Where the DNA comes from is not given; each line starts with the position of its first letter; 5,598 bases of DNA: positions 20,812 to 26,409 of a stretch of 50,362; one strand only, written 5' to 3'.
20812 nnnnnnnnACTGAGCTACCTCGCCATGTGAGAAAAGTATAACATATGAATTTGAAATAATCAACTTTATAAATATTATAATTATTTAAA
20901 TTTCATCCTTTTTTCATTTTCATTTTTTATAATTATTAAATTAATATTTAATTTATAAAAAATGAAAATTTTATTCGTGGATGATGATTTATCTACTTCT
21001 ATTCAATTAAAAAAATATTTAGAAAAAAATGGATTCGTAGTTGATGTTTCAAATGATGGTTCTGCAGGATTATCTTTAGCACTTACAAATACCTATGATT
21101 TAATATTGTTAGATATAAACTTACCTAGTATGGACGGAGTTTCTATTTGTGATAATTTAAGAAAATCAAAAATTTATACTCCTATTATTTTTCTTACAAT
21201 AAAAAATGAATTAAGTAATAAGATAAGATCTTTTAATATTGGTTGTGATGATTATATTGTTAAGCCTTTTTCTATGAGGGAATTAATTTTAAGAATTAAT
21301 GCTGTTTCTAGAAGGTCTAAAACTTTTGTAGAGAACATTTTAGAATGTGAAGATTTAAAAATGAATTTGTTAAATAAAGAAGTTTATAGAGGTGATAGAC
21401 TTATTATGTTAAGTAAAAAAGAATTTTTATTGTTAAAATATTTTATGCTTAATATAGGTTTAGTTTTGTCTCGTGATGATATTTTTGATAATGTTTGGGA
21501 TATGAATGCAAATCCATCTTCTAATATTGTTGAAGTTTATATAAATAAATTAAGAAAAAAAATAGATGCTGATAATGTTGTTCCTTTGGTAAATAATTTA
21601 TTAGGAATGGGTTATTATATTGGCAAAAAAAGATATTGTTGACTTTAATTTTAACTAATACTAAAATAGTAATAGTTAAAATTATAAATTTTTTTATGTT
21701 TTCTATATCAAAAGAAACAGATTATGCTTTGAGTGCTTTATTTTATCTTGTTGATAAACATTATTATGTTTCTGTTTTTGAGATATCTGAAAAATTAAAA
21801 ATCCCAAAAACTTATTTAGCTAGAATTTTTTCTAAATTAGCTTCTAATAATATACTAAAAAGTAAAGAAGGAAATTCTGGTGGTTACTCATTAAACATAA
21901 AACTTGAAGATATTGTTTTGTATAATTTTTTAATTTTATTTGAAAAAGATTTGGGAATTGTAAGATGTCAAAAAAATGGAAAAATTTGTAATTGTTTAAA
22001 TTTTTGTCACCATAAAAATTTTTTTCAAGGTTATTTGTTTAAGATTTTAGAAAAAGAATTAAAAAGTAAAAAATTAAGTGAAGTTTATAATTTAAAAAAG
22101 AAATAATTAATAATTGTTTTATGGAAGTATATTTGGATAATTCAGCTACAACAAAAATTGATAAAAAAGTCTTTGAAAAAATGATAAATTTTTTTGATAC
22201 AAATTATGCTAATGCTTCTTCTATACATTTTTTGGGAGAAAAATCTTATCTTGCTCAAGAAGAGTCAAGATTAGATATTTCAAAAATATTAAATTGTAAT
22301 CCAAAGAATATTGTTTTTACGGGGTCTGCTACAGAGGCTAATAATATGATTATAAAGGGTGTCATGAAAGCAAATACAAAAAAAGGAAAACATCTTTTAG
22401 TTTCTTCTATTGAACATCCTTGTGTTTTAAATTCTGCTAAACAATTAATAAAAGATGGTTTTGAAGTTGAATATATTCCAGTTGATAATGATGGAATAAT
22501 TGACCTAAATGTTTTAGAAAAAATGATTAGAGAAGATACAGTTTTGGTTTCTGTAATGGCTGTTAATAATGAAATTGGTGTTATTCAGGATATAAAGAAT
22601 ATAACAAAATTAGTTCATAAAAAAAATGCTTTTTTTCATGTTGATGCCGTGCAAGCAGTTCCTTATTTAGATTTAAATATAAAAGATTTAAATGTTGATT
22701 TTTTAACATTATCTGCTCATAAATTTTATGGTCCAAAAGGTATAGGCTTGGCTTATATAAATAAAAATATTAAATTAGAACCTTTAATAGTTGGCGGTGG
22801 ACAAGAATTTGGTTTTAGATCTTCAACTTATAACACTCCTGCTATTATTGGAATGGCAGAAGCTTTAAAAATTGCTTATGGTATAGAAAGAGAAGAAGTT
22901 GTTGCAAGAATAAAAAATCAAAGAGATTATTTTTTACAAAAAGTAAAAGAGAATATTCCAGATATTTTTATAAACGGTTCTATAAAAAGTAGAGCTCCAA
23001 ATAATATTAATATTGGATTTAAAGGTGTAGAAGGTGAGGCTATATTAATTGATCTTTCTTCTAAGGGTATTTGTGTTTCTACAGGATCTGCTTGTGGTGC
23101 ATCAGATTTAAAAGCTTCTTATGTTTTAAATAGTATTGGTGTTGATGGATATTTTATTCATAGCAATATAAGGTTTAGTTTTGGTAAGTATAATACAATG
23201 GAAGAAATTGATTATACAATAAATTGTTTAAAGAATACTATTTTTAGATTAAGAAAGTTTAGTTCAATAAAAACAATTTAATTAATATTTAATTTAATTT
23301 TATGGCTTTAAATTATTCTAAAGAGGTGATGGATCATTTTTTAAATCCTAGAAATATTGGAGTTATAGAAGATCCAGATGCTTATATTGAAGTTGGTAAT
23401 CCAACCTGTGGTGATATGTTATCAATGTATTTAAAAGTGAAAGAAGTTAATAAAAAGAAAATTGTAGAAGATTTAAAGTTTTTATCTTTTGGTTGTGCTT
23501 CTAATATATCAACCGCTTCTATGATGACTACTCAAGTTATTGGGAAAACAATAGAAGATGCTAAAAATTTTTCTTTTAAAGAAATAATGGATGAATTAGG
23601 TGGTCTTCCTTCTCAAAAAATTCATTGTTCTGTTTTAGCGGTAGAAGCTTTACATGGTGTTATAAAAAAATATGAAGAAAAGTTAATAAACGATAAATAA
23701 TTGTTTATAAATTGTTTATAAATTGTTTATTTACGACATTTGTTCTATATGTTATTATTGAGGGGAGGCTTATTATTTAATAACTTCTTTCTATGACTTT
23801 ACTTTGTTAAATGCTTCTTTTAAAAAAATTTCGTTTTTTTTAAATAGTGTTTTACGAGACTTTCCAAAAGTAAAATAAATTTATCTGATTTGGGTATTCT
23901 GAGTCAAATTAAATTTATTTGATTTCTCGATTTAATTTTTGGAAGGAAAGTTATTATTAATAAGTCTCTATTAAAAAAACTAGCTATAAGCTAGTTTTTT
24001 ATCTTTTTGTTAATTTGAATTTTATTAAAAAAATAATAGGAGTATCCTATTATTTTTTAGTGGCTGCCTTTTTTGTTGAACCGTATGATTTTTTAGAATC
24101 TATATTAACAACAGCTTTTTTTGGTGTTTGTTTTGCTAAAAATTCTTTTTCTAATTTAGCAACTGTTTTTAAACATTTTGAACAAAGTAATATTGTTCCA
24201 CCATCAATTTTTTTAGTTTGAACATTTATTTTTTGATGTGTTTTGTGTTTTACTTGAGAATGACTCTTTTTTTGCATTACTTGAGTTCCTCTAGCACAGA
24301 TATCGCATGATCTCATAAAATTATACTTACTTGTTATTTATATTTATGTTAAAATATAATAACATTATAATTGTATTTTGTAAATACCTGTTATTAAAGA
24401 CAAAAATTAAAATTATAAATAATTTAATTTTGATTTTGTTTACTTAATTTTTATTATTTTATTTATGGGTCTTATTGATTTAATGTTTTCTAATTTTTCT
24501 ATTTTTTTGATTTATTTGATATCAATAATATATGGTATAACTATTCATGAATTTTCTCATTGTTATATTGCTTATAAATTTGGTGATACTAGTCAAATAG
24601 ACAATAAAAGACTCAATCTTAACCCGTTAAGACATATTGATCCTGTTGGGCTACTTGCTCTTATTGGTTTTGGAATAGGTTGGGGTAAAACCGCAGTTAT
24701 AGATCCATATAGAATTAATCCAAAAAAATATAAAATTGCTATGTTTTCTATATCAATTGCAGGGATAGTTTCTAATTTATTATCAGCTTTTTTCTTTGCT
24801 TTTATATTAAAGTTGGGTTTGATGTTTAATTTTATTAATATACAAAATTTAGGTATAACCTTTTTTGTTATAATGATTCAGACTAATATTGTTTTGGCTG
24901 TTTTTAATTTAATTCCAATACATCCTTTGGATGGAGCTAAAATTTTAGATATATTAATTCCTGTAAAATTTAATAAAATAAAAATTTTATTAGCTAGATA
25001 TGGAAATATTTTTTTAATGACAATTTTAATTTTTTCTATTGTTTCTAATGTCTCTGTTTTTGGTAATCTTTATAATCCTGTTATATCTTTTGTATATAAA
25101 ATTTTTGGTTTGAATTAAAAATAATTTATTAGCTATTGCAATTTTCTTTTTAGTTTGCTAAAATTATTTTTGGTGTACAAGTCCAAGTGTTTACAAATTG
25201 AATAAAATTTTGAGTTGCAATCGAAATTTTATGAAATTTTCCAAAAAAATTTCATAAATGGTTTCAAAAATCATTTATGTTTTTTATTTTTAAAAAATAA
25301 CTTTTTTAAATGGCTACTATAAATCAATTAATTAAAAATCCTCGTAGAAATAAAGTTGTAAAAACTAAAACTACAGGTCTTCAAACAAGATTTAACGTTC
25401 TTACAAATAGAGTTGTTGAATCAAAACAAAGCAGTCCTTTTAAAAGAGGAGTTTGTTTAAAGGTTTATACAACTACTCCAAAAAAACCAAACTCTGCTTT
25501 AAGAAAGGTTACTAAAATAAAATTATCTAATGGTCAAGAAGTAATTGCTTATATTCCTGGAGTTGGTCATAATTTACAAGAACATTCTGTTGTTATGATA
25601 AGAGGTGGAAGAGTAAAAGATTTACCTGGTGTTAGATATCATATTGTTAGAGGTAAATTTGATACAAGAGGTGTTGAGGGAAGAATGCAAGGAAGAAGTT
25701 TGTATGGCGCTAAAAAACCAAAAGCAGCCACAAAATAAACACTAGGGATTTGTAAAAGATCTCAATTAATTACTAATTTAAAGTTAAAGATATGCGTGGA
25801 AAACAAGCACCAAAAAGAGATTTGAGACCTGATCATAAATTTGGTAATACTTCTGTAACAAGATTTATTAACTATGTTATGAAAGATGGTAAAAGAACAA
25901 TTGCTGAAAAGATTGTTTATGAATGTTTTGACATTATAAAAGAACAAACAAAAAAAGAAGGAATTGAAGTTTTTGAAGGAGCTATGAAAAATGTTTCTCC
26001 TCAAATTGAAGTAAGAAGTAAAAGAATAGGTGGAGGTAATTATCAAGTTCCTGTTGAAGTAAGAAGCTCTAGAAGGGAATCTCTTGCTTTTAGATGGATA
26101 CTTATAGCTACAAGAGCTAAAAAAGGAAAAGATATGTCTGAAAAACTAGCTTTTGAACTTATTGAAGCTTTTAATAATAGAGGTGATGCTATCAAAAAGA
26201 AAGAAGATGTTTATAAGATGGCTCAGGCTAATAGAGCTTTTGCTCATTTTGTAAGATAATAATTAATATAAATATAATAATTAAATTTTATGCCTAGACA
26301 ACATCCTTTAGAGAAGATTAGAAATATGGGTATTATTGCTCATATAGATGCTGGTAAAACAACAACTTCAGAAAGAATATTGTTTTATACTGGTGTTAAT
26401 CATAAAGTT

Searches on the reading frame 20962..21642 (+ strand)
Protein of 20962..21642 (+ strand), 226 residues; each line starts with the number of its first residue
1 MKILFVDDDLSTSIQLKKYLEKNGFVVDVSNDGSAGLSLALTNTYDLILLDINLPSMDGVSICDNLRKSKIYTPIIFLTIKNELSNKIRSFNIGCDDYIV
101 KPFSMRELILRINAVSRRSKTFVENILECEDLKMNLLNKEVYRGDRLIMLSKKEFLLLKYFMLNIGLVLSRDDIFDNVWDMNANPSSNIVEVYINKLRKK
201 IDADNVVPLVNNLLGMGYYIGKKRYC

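Call 32: search_protein_families(library=pfam, proteins=[window:20962-21642:+])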
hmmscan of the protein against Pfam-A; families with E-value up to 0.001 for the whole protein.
window:20962-21642:+ (226 aa): 2 families
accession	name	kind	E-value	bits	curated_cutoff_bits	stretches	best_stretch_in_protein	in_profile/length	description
PF00072.30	Response_reg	-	4.6e-27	94.8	30.2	1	3-112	1-110/111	Response regulator receiver domain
PF00486.34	Trans_reg_C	-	4.2e-19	68.8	26.2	1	148-219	4-76/77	Transcriptional regulatory protein, C terminal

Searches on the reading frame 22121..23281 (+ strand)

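Call 32: search_protein_families(library=pfam, proteins=[window:22121-23281:+])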
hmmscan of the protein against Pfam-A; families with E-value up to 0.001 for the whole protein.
window:22121-23281:+ (386 aa): 4 families
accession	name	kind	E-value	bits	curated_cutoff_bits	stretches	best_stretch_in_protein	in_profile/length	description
PF00266.25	Aminotran_5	-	6.3e-86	289.1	21.5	1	3-365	1-370/371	Aminotransferase class-V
PF01053.26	Cys_Met_Meta_PP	-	1.7e-07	30.6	27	1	84-203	86-200/381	Cys/Met metabolism PLP-dependent enzyme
PF01212.27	Beta_elim_lyase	-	3.9e-05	23.6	27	1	62-176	48-169/288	Beta-eliminating lyase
PF01041.23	DegT_DnrJ_EryC1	-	0.00012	21.8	19.8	1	62-180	40-150/360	DegT/DnrJ/EryC1/StrS aminotransferase family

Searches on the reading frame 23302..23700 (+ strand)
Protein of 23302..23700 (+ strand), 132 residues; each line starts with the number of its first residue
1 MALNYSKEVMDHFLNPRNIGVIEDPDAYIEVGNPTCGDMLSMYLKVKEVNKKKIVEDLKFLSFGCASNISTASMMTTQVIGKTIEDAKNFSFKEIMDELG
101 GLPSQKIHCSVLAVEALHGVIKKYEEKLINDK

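Call 32: search_protein_families(library=pfam, proteins=[window:23302-23700:+])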
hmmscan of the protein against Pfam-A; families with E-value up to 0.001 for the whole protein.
window:23302-23700:+ (132 aa): 1 family
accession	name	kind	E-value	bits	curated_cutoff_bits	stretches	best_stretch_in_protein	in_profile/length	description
PF01592.21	NifU_N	-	1.5e-41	141.9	22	1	5-128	2-124/127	NifU-like N terminal domain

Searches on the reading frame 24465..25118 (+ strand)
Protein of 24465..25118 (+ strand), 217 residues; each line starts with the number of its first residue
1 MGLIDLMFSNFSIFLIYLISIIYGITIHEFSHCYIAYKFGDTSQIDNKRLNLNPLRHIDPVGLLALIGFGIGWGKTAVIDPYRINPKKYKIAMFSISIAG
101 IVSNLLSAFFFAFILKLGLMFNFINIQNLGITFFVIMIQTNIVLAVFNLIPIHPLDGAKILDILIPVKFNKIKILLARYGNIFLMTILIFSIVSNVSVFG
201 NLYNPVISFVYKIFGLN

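Call 32: search_protein_families(library=pfam, proteins=[window:24465-25118:+])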
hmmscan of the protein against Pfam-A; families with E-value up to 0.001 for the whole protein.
window:24465-25118:+ (217 aa): 1 family
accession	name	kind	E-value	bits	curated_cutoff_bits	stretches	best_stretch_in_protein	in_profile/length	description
PF02163.28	Peptidase_M50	-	2.2e-09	37.4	27.2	1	131-185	160-219/221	Peptidase family M50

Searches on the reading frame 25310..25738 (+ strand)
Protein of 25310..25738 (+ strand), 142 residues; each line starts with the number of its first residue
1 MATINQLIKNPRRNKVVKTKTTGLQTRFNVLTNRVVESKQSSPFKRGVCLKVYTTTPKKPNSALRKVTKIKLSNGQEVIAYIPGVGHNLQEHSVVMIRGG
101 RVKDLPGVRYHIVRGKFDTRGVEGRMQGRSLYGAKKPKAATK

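Call 32: search_protein_families(library=pfam, proteins=[window:25310-25738:+])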
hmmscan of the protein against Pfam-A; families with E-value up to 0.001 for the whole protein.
window:25310-25738:+ (142 aa): 1 family
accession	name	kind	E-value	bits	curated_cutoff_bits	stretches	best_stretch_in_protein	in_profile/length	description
PF00164.32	Ribosom_S12_S23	-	7.3e-35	119.5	22.3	1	38-138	7-109/110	Ribosomal protein S12/S23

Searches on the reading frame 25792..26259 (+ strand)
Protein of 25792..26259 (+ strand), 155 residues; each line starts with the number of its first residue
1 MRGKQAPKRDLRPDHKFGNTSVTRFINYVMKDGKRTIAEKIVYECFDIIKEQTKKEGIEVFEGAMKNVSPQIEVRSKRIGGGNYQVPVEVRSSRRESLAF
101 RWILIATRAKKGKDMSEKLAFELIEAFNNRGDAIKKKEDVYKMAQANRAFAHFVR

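Call 32: search_protein_families(library=pfam, proteins=[window:25792-26259:+])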
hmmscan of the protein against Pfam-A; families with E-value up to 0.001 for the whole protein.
window:25792-26259:+ (155 aa): 1 family
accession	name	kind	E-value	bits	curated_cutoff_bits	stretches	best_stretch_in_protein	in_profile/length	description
PF00177.27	Ribosomal_S7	-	5.6e-59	198.4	24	1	2-148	2-148/148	Ribosomal protein S7p/S5e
